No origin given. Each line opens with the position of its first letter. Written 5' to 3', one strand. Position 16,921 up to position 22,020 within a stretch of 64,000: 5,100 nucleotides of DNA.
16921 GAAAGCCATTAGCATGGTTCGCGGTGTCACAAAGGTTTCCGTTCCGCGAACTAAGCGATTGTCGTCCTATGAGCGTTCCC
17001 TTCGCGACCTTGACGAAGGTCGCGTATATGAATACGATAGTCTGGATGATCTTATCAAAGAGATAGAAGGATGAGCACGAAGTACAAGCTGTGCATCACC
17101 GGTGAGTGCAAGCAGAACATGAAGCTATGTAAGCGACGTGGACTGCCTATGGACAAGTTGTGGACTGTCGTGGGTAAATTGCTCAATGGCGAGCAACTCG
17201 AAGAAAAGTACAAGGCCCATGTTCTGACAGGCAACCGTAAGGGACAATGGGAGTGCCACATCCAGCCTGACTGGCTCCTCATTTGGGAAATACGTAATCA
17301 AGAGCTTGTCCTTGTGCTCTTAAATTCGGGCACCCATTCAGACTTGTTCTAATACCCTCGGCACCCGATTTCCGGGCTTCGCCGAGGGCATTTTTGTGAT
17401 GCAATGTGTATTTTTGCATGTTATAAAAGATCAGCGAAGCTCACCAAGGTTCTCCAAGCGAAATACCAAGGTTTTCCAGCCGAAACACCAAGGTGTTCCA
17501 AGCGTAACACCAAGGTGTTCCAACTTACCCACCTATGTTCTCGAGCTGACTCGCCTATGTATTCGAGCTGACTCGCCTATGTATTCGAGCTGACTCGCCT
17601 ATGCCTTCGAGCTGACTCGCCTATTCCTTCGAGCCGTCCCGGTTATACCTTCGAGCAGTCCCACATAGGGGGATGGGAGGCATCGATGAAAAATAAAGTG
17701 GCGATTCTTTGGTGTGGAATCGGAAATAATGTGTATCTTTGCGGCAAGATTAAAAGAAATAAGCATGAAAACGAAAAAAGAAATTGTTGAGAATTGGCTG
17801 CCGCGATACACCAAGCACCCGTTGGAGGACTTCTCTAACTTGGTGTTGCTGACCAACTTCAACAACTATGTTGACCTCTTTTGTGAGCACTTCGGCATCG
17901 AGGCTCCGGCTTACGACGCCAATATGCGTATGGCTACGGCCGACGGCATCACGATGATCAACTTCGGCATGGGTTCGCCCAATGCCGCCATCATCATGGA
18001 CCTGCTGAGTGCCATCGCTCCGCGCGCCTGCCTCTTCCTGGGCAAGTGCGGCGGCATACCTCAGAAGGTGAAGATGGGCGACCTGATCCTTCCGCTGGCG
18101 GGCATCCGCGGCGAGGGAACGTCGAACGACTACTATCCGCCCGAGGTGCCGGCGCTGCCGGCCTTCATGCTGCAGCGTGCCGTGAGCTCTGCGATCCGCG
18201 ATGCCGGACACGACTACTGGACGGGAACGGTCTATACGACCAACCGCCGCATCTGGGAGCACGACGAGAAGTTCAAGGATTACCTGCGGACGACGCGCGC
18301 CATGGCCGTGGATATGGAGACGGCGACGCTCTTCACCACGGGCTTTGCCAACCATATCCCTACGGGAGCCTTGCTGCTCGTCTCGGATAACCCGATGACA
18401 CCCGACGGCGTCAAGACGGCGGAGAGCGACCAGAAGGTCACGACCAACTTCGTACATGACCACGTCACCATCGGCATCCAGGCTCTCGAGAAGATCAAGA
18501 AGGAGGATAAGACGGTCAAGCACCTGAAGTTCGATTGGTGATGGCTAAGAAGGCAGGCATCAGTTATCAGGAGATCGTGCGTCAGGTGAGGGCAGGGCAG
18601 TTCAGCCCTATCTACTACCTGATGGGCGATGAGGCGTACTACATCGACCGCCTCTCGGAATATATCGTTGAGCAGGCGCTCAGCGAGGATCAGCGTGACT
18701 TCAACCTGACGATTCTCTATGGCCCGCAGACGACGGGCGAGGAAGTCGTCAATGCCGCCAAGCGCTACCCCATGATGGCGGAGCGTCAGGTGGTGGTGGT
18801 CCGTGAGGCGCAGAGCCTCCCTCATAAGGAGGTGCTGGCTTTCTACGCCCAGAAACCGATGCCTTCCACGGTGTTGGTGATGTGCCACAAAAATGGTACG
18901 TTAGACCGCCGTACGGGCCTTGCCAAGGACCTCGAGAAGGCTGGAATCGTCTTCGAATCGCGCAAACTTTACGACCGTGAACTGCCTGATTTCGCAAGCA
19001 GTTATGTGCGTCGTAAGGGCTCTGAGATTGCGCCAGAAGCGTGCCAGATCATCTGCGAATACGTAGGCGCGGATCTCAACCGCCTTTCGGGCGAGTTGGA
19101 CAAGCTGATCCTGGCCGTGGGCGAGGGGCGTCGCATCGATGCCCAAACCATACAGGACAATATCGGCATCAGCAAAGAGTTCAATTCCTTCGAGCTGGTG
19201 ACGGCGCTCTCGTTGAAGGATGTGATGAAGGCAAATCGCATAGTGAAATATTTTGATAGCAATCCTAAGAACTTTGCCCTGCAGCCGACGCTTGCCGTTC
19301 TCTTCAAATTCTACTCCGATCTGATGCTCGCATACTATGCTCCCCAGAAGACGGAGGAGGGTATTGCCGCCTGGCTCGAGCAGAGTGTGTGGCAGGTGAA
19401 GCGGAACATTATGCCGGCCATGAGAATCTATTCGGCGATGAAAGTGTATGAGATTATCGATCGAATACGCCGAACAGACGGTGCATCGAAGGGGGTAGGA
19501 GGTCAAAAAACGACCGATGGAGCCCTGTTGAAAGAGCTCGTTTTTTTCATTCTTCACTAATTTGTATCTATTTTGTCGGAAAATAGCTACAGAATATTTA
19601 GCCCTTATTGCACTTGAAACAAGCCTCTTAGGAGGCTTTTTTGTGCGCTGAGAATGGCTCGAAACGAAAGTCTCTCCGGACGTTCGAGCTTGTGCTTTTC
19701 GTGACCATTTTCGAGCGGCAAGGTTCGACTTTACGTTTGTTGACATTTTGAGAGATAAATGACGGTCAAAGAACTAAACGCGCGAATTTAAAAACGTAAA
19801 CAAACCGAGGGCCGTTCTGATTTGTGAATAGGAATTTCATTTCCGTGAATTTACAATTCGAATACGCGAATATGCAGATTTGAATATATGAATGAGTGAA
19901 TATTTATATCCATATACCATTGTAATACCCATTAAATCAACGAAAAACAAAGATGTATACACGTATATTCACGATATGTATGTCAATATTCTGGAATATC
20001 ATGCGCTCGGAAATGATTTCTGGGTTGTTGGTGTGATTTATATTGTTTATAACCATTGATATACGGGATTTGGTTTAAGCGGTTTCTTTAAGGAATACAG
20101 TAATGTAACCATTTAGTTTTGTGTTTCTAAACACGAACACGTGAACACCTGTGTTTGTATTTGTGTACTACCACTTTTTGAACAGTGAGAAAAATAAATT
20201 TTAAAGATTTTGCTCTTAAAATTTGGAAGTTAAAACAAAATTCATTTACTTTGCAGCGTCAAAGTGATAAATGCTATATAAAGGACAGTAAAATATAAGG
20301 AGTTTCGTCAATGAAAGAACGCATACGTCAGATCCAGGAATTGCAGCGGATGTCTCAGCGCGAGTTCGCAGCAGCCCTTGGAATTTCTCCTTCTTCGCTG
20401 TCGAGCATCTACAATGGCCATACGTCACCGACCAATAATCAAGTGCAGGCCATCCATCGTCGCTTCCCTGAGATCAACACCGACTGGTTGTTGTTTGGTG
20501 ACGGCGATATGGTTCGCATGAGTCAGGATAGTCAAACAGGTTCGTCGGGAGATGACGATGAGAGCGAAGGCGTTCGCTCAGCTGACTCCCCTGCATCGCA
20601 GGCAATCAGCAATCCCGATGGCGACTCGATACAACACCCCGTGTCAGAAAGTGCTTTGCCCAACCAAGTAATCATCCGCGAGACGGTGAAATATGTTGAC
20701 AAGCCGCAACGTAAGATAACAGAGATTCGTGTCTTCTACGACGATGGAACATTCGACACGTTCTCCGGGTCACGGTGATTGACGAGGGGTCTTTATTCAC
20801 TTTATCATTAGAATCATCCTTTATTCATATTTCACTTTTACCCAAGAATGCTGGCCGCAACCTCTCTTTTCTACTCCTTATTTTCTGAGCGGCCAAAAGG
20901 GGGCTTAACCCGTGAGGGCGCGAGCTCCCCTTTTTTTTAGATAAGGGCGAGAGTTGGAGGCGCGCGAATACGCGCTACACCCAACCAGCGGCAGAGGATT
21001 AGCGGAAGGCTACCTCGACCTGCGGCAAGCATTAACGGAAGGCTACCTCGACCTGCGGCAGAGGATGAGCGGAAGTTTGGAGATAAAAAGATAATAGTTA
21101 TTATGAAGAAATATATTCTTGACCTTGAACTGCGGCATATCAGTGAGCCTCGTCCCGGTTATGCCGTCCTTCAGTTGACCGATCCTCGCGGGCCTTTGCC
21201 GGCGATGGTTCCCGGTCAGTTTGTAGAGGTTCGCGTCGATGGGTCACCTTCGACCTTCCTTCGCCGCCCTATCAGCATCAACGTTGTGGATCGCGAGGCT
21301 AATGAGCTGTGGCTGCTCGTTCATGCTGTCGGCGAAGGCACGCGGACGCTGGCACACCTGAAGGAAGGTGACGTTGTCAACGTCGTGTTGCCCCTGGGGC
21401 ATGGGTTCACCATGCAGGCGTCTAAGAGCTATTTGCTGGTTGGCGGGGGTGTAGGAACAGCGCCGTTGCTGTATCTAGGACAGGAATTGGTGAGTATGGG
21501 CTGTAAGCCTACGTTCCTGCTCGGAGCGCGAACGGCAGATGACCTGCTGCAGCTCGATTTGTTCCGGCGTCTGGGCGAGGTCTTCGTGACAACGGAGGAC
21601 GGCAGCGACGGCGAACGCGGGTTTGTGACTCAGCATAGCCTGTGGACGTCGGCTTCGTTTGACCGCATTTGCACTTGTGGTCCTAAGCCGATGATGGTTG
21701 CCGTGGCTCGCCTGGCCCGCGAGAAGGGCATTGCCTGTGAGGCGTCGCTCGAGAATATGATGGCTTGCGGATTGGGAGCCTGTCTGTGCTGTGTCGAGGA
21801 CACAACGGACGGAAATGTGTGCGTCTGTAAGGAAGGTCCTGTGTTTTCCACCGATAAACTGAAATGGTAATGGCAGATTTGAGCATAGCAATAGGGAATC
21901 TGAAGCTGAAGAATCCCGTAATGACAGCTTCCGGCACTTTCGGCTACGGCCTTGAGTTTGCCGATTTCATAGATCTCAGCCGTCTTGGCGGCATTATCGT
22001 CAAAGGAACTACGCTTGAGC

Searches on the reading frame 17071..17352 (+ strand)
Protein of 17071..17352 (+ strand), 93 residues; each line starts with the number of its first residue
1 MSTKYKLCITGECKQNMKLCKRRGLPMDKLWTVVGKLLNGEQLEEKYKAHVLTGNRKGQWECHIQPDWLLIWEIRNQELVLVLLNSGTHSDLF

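Call 97: search_protein_families(library=pfam, proteins=[window:17071-17352:+])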
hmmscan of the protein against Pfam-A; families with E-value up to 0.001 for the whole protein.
window:17071-17352:+ (93 aa): 1 family
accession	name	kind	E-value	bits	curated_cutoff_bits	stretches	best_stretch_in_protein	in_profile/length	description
PF15738.11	YafQ_toxin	-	1.9e-27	95.8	30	1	5-93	1-87/88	Bacterial toxin of type II toxin-antitoxin system, YafQ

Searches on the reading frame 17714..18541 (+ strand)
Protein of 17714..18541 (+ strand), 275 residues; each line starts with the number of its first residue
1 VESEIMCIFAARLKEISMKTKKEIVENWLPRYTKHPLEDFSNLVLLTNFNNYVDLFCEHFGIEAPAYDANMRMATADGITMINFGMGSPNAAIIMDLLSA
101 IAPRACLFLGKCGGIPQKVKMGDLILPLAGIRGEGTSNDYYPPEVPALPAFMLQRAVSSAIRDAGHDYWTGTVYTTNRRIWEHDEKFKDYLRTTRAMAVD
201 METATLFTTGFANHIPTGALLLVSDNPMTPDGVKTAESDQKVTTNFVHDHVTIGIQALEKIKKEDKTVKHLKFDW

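Call 97: search_protein_families(library=pfam, proteins=[window:17714-18541:+])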
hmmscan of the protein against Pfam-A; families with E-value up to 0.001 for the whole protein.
window:17714-18541:+ (275 aa): 1 family
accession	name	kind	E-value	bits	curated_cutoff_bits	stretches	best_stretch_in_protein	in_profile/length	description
PF01048.26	PNP_UDP_1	-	4e-28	98.8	25.1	1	44-246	3-220/233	Phosphorylase superfamily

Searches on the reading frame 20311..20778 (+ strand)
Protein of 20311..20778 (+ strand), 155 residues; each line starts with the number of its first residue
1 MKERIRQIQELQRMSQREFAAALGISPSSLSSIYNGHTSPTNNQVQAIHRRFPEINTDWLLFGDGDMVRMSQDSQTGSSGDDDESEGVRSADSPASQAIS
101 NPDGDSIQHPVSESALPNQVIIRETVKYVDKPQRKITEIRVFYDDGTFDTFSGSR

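Call 97: search_protein_families(library=pfam, proteins=[window:20311-20778:+])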
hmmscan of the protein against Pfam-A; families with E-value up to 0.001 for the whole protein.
window:20311-20778:+ (155 aa): 3 families
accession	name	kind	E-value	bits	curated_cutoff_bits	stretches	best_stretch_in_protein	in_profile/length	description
PF01381.28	HTH_3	-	1.1e-09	38.6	23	1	6-60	2-55/55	Helix-turn-helix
PF13560.12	HTH_31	-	3.8e-05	24.3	27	1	4-48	5-50/64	Helix-turn-helix domain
PF12844.13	HTH_19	-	0.00094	19.5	30.2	0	3-61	2-59/64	Helix-turn-helix domain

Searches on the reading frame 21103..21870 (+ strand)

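Call 97: search_protein_families(library=pfam, proteins=[window:21103-21870:+])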
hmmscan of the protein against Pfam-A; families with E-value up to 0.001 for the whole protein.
window:21103-21870:+ (255 aa): 2 families
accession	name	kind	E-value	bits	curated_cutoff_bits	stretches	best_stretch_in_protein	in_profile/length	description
PF10418.14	DHODB_Fe-S_bind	-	2.4e-12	46.8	23.9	1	217-253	1-40/41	Iron-sulfur cluster binding domain of dihydroorotate dehydrogenase B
PF00175.26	NAD_binding_1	-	1.7e-06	29.1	22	1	112-202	1-108/109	Oxidoreductase NAD-binding domain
